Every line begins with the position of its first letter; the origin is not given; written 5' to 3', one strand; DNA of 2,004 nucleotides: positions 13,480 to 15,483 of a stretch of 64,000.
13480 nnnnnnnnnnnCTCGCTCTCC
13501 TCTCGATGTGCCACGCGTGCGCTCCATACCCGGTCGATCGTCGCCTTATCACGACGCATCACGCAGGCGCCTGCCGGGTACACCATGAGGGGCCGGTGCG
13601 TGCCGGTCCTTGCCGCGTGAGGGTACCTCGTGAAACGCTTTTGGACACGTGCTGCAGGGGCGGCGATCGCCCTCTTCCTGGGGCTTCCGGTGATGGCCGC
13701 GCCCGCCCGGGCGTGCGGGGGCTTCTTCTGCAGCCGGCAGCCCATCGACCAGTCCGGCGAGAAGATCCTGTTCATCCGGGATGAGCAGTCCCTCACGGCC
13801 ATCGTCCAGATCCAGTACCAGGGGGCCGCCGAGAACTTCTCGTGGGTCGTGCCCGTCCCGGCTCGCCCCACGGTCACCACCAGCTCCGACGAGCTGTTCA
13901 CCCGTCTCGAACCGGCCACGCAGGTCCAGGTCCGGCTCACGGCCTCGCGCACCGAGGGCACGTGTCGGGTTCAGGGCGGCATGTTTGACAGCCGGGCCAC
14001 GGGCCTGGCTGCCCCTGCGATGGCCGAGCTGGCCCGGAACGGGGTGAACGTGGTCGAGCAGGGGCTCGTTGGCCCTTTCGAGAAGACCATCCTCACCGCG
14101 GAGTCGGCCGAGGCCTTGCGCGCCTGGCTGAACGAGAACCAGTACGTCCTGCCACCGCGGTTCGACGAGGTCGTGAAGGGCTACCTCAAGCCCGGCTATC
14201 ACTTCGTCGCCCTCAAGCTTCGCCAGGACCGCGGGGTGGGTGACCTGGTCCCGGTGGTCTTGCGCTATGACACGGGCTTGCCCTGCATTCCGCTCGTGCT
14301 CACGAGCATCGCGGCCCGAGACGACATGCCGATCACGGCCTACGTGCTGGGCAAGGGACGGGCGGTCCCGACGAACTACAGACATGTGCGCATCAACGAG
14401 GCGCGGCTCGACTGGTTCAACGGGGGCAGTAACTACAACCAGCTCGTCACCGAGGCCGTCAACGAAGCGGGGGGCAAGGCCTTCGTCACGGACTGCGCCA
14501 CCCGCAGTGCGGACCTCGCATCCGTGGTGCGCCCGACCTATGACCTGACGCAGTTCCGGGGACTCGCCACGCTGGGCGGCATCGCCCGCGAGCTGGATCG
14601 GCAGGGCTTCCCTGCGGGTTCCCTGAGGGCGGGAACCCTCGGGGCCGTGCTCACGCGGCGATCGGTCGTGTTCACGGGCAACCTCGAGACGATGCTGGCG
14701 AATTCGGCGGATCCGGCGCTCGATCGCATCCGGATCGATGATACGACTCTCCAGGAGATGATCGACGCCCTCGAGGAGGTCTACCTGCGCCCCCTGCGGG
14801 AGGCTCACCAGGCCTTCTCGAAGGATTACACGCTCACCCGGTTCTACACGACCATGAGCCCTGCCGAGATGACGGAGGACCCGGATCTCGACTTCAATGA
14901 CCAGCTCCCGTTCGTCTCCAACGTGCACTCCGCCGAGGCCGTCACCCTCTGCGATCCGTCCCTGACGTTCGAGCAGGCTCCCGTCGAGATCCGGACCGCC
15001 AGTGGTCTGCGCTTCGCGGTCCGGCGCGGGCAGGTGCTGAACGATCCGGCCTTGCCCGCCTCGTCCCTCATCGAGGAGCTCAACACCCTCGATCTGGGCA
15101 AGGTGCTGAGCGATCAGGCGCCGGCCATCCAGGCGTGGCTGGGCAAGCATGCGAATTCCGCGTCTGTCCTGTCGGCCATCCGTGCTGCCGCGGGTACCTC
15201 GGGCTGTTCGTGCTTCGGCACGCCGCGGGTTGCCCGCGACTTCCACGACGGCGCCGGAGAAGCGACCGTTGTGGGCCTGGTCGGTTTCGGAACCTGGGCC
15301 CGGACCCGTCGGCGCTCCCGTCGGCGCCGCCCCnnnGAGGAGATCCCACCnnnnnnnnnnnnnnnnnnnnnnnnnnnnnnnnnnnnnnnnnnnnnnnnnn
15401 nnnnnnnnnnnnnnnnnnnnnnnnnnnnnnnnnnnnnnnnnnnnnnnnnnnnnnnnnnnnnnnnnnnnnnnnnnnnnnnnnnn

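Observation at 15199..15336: Shared C-terminal Cys-containing / hydrophobic / poly-Arg tail on both paralogs: candidate sorting signal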

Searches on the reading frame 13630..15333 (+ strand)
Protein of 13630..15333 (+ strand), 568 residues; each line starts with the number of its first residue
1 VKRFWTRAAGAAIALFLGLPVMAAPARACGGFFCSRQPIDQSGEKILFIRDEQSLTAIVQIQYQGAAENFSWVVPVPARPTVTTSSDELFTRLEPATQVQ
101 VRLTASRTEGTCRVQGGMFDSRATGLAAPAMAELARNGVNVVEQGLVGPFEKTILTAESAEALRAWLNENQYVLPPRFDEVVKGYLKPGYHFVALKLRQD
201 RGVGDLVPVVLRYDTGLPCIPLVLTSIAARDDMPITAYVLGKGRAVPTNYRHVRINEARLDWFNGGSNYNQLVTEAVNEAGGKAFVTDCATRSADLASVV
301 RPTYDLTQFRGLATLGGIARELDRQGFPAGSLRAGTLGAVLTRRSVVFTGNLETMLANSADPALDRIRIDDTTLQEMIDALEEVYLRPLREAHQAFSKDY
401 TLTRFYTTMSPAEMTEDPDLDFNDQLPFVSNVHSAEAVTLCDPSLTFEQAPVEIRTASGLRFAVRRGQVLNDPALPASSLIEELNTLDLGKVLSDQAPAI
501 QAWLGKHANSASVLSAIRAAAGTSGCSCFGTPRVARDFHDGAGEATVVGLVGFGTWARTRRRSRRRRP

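Call 6: search_protein_families(library=ncbifam, proteins=[window:13630-15333:+], max_evalue=10)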
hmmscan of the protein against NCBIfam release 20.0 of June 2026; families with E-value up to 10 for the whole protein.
window:13630-15333:+ (568 aa): 0 families

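Call 7: search_protein_families(library=pfam, proteins=[window:13630-15333:+], max_evalue=10)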
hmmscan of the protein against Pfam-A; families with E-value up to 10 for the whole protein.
window:13630-15333:+ (568 aa): 1 family
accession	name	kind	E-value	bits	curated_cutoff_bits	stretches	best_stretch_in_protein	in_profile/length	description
PF10092.14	DUF2330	-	2e-34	119.5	24.7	1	25-299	3-272/279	Uncharacterized protein conserved in bacteria (DUF2330)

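Call 13: find_homologous_proteins(query=window:13630-15333:+, max_evalue=0.00001)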
Query window:13630-15333:+ (568 aa): 182 proteins with E <= 0.00001 among 8000 candidates; the best 120 are listed.
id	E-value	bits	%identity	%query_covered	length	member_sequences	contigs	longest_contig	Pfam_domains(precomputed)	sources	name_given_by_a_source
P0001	0.0e+0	1275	100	100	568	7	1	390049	PF10092.15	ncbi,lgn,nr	ncbi:MAG: DUF2330 domain-containing protein [bacterium]|nr:DUF2330 domain-containing protein [bacter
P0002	0.0e+0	1107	86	98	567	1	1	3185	PF10092.15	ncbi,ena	-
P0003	0.0e+0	1098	85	98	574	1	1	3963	PF10092.15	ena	-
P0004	1.2e-270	917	73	96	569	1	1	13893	PF10092.15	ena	-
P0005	2.0e-149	517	47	97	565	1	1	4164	PF10092.15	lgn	-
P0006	4.8e-149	516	47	98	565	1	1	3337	PF10092.15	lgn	-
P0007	5.0e-147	509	46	95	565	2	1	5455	PF10092.15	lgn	-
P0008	2.5e-146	507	46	97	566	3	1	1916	PF10092.15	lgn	-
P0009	7.3e-140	486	47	95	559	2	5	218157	PF10092.15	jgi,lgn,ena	-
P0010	1.1e-133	465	45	98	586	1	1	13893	PF10092.15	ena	-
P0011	1.2e-129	452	45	97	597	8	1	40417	PF10092.15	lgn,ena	-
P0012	7.7e-108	380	38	97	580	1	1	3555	PF10092.15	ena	-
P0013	2.2e-99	352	42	80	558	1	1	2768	PF10092.15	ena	-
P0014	2.1e-97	345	38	95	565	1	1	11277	PF10092.15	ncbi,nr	ncbi:MAG: hypothetical protein JWM80_2416 [Cyanobacteria bacterium RYN_339]|nr:hypothetical protein 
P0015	2.4e-97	345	40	95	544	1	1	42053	PF10092.15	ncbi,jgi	ncbi:MAG TPA: DUF2330 domain-containing protein [Myxococcaceae bacterium]|jgi:MYXO-CTERM domain-cont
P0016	8.9e-95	337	39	97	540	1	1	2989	PF10092.15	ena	-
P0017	3.1e-94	335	38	97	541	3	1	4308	PF10092.15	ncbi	-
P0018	8.7e-94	333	36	95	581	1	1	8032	PF10092.15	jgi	jgi:hypothetical protein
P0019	9.4e-93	330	37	96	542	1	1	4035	PF10092.15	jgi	-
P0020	1.4e-92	330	42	77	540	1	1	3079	PF10092.15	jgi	jgi:MYXO-CTERM domain-containing protein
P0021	3.1e-92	328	38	99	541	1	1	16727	PF10092.15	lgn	-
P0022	6.3e-92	327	42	80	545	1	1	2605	PF10092.15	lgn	-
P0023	1.2e-91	326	39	89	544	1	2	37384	PF10092.15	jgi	jgi:MYXO-CTERM domain-containing protein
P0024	3.5e-91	325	40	84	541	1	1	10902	PF10092.15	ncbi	-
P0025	1.1e-90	323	38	97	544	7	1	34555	PF10092.15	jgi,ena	-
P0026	2.4e-90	322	37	96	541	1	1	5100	PF10092.15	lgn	-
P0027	6.7e-90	321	43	74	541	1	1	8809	PF10092.15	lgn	-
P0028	1.6e-89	319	38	98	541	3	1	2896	PF10092.15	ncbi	-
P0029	1.8e-89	319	41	78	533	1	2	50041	PF10092.15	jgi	jgi:MYXO-CTERM domain-containing protein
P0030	3.3e-89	318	42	76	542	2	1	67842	PF10092.15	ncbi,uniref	ncbi:MAG: DUF2330 domain-containing protein [Hyalangium sp.]|uniref:DUF2330 domain-containing protei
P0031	4.7e-89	318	37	95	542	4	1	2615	PF10092.15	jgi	-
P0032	6.6e-89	317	43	75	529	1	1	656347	PF10092.15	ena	-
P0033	6.6e-89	317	40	85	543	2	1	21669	PF10092.15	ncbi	-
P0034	8.0e-89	317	38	96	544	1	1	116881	PF10092.15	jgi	jgi:MYXO-CTERM domain-containing protein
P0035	1.9e-88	316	40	86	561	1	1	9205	PF10092.15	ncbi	-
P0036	2.2e-88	316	40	78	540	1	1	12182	PF10092.15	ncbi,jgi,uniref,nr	ncbi:DUF2330 domain-containing protein [Hyalangium sp.]|uniref:DUF2330 domain-containing protein n=1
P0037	2.7e-88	315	40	88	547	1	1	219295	PF10092.15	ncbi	-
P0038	2.9e-88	315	42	77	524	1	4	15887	PF10092.15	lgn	-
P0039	2.1e-87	312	40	84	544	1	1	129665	PF10092.15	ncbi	-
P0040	1.3e-86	310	43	74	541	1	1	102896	PF10092.15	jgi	jgi:MYXO-CTERM domain-containing protein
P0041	3.7e-86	308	38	89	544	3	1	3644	PF10092.15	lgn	-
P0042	3.9e-86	308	39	92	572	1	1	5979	PF10092.15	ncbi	-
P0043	4.4e-85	305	43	73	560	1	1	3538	PF10092.15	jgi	jgi:MYXO-CTERM domain-containing protein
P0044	6.5e-85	304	37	97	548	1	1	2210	PF10092.15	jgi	jgi:hypothetical protein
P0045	2.5e-84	302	39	83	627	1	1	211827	PF10092.15,PF13860.13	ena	-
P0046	5.3e-84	301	37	88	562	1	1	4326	PF10092.15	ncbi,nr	ncbi:MAG TPA: DUF2330 domain-containing protein, partial [Myxococcota bacterium]|nr:DUF2330 domain-c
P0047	8.5e-84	301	40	72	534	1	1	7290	PF10092.15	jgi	jgi:hypothetical protein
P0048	1.5e-83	300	42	75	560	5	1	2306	PF10092.15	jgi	-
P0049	2.0e-83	299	40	78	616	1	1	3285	PF10092.15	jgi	jgi:hypothetical protein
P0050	2.1e-83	299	42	73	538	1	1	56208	PF10092.15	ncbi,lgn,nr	ncbi:MAG: DUF2330 domain-containing protein [Myxococcaceae bacterium]|nr:DUF2330 domain-containing p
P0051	7.2e-83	297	38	97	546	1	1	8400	PF10092.15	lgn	-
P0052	1.3e-82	297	41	73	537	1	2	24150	PF10092.15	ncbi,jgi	jgi:MYXO-CTERM domain-containing protein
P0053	1.6e-81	293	38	78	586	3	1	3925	PF10092.15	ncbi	ncbi:MAG: MYXO-CTERM domain-containing protein [Myxococcota bacterium]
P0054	1.0e-80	290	34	96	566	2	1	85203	PF10092.15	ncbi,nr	ncbi:MAG: DUF2330 domain-containing protein [Polyangiaceae bacterium]|nr:DUF2330 domain-containing p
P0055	5.9e-80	288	39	73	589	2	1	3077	PF10092.15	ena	-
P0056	9.6e-80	287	37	78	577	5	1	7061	PF10092.15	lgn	-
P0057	1.0e-79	287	40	77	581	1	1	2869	PF10092.15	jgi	jgi:uncharacterized protein (TIGR03382 family)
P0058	5.2e-79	285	38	81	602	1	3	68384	PF10092.15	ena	-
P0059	8.0e-79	284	36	88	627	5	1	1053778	PF10092.15,PF13860.13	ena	-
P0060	3.1e-78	282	36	77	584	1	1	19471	PF10092.15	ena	-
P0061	3.7e-78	282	35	90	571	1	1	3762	PF10092.15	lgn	-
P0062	3.9e-78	282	40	73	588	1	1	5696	PF10092.15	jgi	jgi:uncharacterized protein (TIGR03382 family)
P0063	4.6e-78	282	35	88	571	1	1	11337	PF10092.15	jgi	jgi:hypothetical protein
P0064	6.6e-78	281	38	79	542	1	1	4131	PF10092.15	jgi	jgi:hypothetical protein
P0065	1.0e-77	280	35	95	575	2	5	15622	PF10092.15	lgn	-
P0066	1.2e-77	280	34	90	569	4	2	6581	PF10092.15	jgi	jgi:MYXO-CTERM domain-containing protein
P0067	1.7e-76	276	34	91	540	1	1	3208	PF10092.15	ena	-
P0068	1.9e-76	276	35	85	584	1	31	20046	PF10092.15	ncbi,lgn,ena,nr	ncbi:MAG: DUF2330 domain-containing protein [Myxococcales bacterium]|nr:DUF2330 domain-containing pr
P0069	1.9e-76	276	39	75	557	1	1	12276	PF10092.15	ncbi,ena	-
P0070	2.3e-76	276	40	71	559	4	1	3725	PF10092.15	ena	-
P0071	2.6e-76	276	37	81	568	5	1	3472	PF10092.15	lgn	-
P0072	2.7e-76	276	34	91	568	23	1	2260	PF10092.15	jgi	jgi:hypothetical protein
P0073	2.9e-76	276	39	73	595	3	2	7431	PF10092.15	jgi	-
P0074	3.4e-76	275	39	72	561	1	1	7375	PF10092.15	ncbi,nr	ncbi:MAG: DUF2330 domain-containing protein [Planctomycetota bacterium]|nr:DUF2330 domain-containing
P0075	3.5e-76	275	36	79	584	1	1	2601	PF10092.15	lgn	-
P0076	3.8e-76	275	39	75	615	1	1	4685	PF10092.15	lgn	-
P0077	1.3e-75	273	37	78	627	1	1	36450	PF10092.15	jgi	jgi:Uncharacterized protein conserved in bacteria (DUF2330)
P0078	1.6e-75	273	39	71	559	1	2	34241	PF10092.15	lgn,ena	-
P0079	4.9e-75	272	34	98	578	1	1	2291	PF10092.15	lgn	-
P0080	1.7e-74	270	34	86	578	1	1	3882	PF10092.15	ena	-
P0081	3.2e-74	269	35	85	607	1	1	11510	PF10092.15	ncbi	-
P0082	8.4e-74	268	33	92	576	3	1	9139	PF10092.15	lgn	-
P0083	9.8e-74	267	37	80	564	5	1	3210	PF10092.15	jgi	-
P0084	1.0e-73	267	34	87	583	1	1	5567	PF10092.15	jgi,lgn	jgi:hypothetical protein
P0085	1.6e-73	267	38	71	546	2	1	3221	PF10092.15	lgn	-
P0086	3.6e-73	265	34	94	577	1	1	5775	PF10092.15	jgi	jgi:MYXO-CTERM domain-containing protein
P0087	5.6e-73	265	39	73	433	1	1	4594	PF10092.15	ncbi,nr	ncbi:MAG: DUF2330 domain-containing protein, partial [Planctomycetes bacterium]|nr:DUF2330 domain-co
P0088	7.8e-73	264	33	86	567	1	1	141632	PF10092.15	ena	-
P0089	9.7e-73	264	37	76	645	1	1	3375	PF10092.15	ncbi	ncbi:MAG: hypothetical protein ACI9WU_005115, partial [Myxococcota bacterium]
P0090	2.3e-72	263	37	83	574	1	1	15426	PF10092.15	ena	-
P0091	2.3e-72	263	37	83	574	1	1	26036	PF10092.15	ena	-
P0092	2.4e-72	263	37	83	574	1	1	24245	PF10092.15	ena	-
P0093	2.8e-72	263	35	86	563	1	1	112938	PF10092.15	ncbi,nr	ncbi:MAG: DUF2330 domain-containing protein [Sandaracinaceae bacterium]|nr:DUF2330 domain-containing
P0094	5.0e-72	262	33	92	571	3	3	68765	PF10092.15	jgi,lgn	jgi:uncharacterized protein (TIGR03382 family)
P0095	7.2e-72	261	34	98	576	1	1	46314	PF10092.15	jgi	jgi:hypothetical protein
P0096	7.4e-72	261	35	86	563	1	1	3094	PF10092.15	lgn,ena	-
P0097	7.8e-72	261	33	92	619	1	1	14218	PF10092.15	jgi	jgi:hypothetical protein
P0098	8.3e-72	261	35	94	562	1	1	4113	PF10092.15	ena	-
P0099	1.5e-71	260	37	83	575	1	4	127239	PF10092.15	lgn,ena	-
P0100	1.5e-71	260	37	83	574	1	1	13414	PF10092.15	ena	-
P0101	1.6e-71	260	37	83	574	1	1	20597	PF10092.15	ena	-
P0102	1.7e-71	260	37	83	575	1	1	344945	PF10092.15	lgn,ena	-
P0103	2.0e-71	260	37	83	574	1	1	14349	PF10092.15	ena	-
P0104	3.0e-71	259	35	88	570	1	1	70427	PF10092.15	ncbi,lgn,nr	ncbi:MAG: DUF2330 domain-containing protein [Myxococcales bacterium]|nr:DUF2330 domain-containing pr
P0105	3.1e-71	259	36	83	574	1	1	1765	PF10092.15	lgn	-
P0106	3.7e-71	259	38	75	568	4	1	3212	PF10092.15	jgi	jgi:hypothetical protein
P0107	4.8e-71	258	38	76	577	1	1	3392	PF10092.15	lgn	-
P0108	4.9e-71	258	37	83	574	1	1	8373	PF10092.15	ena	-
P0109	3.1e-70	256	32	92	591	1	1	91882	PF10092.15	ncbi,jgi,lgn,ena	-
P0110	3.8e-70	255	35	95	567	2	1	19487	PF10092.15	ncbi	-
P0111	4.8e-70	255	36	76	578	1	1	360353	PF10092.15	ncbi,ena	-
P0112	5.4e-70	255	38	74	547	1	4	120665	PF10092.15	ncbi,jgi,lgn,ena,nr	ncbi:MAG TPA: DUF2330 domain-containing protein [Phycisphaerae bacterium]|nr:DUF2330 domain-containi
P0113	5.9e-70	255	38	74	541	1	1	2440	PF10092.15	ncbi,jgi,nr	ncbi:MAG: DUF2330 domain-containing protein [Parvularcula sp.]|jgi:hypothetical protein|nr:DUF2330 d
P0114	6.9e-70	255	33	97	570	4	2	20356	PF10092.15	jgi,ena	-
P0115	9.9e-70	254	33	89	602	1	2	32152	PF10092.15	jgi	jgi:MYXO-CTERM domain-containing protein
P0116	1.5e-69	253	35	87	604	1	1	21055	PF10092.15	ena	-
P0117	2.1e-69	253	34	89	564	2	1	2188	PF10092.15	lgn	-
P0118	2.1e-69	253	34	88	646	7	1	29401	PF10092.15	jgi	jgi:MYXO-CTERM domain-containing protein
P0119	3.3e-69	252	33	85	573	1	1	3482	PF10092.15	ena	-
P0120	1.1e-68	251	34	87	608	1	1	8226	PF10092.15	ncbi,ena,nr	ncbi:MAG TPA: DUF2330 domain-containing protein [Polyangiaceae bacterium]|nr:DUF2330 domain-containi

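Call 14: find_related_loci(query=window:13630-15333:+, collection=genome_contigs, flank=10000)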
Query window:13630-15333:+ (568 aa) in genome_contigs; peptide patterns used: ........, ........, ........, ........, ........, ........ (x = any residue, [..] = any of these).
109 stretches matched a pattern; 4 encode a relative of the query (tblastn E <= 1e-3); 4 distinct loci.
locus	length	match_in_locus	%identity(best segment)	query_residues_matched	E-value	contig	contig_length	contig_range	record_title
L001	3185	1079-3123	86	1-556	0e+0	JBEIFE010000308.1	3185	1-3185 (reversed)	MAG: Candidatus Sericytochromatia bacterium isolate Sample-102-S2-bin-143 Sample_102_S2-bin_143-k141_1657241, whole geno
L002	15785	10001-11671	92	1-557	0e+0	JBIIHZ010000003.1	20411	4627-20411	MAG: Candidatus Sericytochromatia bacterium isolate ME2001-08-13pf_3300042453_group1_bin284 Rohwer_bin1391_scaffold_1749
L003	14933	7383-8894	34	1-467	4e-69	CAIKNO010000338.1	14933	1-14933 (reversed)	MAG: uncultured Sandaracinus sp. isolate KT_bin-1087 genome assembly, contig: bin-1087:338/816, whole genome shotgun seq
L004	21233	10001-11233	35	29-426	8e-60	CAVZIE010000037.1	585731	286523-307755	MAG: uncultured delta proteobacterium isolate MFD02416.bin.2.211 genome assembly, contig: contig_6682, whole genome shot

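Call 37: find_encoding_contigs(protein=P0009, flank=10000, max_places=2)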
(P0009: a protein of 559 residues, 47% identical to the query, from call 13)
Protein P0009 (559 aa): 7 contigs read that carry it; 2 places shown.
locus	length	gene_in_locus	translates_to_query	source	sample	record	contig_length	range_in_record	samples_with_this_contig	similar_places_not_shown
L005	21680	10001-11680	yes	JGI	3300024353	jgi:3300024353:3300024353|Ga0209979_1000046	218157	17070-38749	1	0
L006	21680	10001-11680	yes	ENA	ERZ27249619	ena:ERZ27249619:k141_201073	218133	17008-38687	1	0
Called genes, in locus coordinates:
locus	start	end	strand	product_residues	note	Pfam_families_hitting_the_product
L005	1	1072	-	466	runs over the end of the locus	PF03916:NrfD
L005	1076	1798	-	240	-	PF12797:Fer4_2 (weak), PF12837:Fer4_6 (faint), PF13237:Fer4_10 (faint), PF12838:Fer4_7 (weak), PF13187:Fer4_9 (faint), PF13247:Fer4_11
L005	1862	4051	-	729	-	PF04879:Molybdop_Fe4S4, PF00384:Molybdopterin, PF01568:Molydop_binding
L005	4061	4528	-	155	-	PF02085:Cytochrom_CIII (faint), PF14537:Cytochrom_c3_2 (faint), PF14522:Cytochrome_C7 (weak)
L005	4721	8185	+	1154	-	PF02310:B12-binding, PF03308:MeaB, PF02492:cobW, PF01642:MM_CoA_mutase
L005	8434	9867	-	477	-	PF01075:Glyco_transf_9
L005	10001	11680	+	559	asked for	PF10092:DUF2330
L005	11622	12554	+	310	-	PF04072:LCM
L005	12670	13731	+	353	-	PF13091:PLDc_2, PF00614:PLDc (weak), PF13091:PLDc_2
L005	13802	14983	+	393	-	PF00155:Aminotran_1_2, PF01041:DegT_DnrJ_EryC1, PF01053:Cys_Met_Meta_PP (weak)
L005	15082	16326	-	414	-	PF05977:MFS_3, PF07690:MFS_1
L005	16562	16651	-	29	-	-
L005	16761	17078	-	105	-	PF03091:CutA1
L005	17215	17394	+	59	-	PF14070:YjfB_motility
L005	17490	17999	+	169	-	PF09990:DUF2231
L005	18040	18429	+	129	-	PF03745:DUF309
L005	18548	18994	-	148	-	PF00293:NUDIX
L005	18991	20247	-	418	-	PF06838:Met_gamma_lyase, PF01053:Cys_Met_Meta_PP (faint)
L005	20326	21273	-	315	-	PF00069:Pkinase, PF07714:PK_Tyr_Ser-Thr, PF01636:APH (faint)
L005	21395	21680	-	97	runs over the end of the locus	PF04456:DUF503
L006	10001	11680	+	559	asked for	PF10092:DUF2330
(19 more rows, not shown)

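Call 43: predict_structure(alignment_id=A2)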
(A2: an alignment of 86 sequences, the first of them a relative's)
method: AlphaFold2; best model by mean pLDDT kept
length: 568 residues; sequences in the alignment: 86
mean_pLDDT: 85.5   pTM: 0.79
mean pLDDT of the five models: 85.5, 85.4, 84.2, 84.1, 83.6
residues with pLDDT >= 90: 403; 70-90: 63; 50-70: 33; < 50: 69
segments of 3 or more residues with pLDDT < 50: 23-37, 116-129, 131-137, 526-546, 562-568
pLDDT, mean of each block of 10 residues (from residue 1): 66 70 41 42 88 95 89 95 95 97 93 60 43 48 92 95 93 90 93 94 91 91 90 96 97 98 97 98 98 97 97 97 95 91 91 91 95 97 94 97 98 96 98 98 92 97 96 97 97 98 97 92 53 38 45 51 45
secondary structure, 60 per line:
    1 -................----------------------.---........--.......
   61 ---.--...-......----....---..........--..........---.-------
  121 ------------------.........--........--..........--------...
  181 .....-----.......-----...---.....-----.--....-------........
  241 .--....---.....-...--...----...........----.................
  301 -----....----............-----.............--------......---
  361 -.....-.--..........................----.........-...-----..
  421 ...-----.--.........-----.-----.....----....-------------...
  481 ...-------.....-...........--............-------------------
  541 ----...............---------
elements in order: H2-17 E44-51 E54-60 E71-76 E81-84 H88-97 E100-109 E139-147 E150-157 H160-169 H178-185 E191-197 E209-213 H222-225 E233-241 E244-247 E251-255 H269-279 E284-292 H293-300 H306-309 H315-325 H331-343 H352-357 H362-366 H371-396 E401-409 E419-423 E432-440 E452-456 E461-464 E478-483 E491-495 H497-507 H510-521 H545-559

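Call 46: fold_search(model_id=the predicted structure, library=pdb)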
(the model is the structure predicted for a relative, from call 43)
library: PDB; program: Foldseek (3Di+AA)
matches with E <= 10: 462; with E <= 0.001: 0
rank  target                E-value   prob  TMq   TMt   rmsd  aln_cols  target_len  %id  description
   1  1p35_B                2.0e-02  0.82  0.18  0.33  10.4       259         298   14  CRYSTAL STRUCTURE OF BACULOVIRUS P35 (released 1999-06-01)
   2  8agb_E                2.8e-02  0.44  0.13  0.16  14.0       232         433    8  Structure of yeast oligosaccharylransferase complex with lipid-linked oligosaccharide bound (released 2022-12-07)
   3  5cu5_A                3.3e-02  0.33  0.13  0.09  12.8       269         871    6  Crystal structure of ERAP2 without catalytic Zn(II) atom (released 2015-09-23)
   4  7p7p_A                3.5e-02  0.35  0.14  0.10  12.2       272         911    7  Crystal structure of ERAP2 aminopeptidase in complex with phosphinic pseudotripeptide((1R)-1-Amino-3-phenylpropyl){(2S (released 2022-01-26)
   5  4kri_C                3.9e-02  0.16  0.08  0.10  19.8       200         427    9  Haemonchus contortus Phospholethanolamine N-methyltransferase 2 in complex with phosphomonomethylethanolamine and S-ad (released 2013-09-25)
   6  4kri_A                4.4e-02  0.16  0.08  0.10  19.8       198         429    9  Haemonchus contortus Phospholethanolamine N-methyltransferase 2 in complex with phosphomonomethylethanolamine and S-ad (released 2013-09-25)
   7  6ea4_A                4.7e-02  0.28  0.14  0.10  12.7       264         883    8  ERAP2 bound to Aryl Sulfonamide Uncompetitive Inhibitor (released 2019-12-18)
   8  7nup_D                4.9e-02  0.33  0.14  0.10  12.2       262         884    9  Endoplasmic reticulum aminopeptidase 2 complexed with a mixed hydroxamic and sulfonyl ligand (released 2022-06-22)
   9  5cu5_B                4.9e-02  0.25  0.12  0.09  15.6       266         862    8  Crystal structure of ERAP2 without catalytic Zn(II) atom (released 2015-09-23)
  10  6ea4_B                5.5e-02  0.20  0.13  0.09  16.3       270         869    7  ERAP2 bound to Aryl Sulfonamide Uncompetitive Inhibitor (released 2019-12-18)
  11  7nsk_B                5.5e-02  0.20  0.12  0.09  17.0       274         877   10  Endoplasmic reticulum aminopeptidase 2 complexed with a hydroxamic ligand (released 2022-06-22)
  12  5gm2_M                5.5e-02  0.13  0.09  0.16  15.9       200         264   15  Crystal structure of methyltransferase TleD complexed with SAH and teleocidin A1 (released 2016-09-28)
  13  4e36_A                5.9e-02  0.21  0.13  0.09  12.9       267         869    6  Crystal structure of the human Endoplasmic Reticulum Aminopeptidase 2 variant N392K (released 2012-08-29)
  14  5z9o_B                5.9e-02  0.08  0.08  0.11  16.5       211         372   10  The crystal structure of Cyclopropane-fatty-acyl-phospholipid synthase from Lactobacillus acidophilus (released 2019-03-06)
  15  6t6r                  6.2e-02  0.25  0.13  0.09  12.6       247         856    8  Human endoplasmic reticulum aminopeptidase 1 (ERAP1) in complex with (4aR,5S,6R,8S,8aR)-5-(2-(Furan-3-yl)ethyl)-8-hydrox (released 2020-03-18)
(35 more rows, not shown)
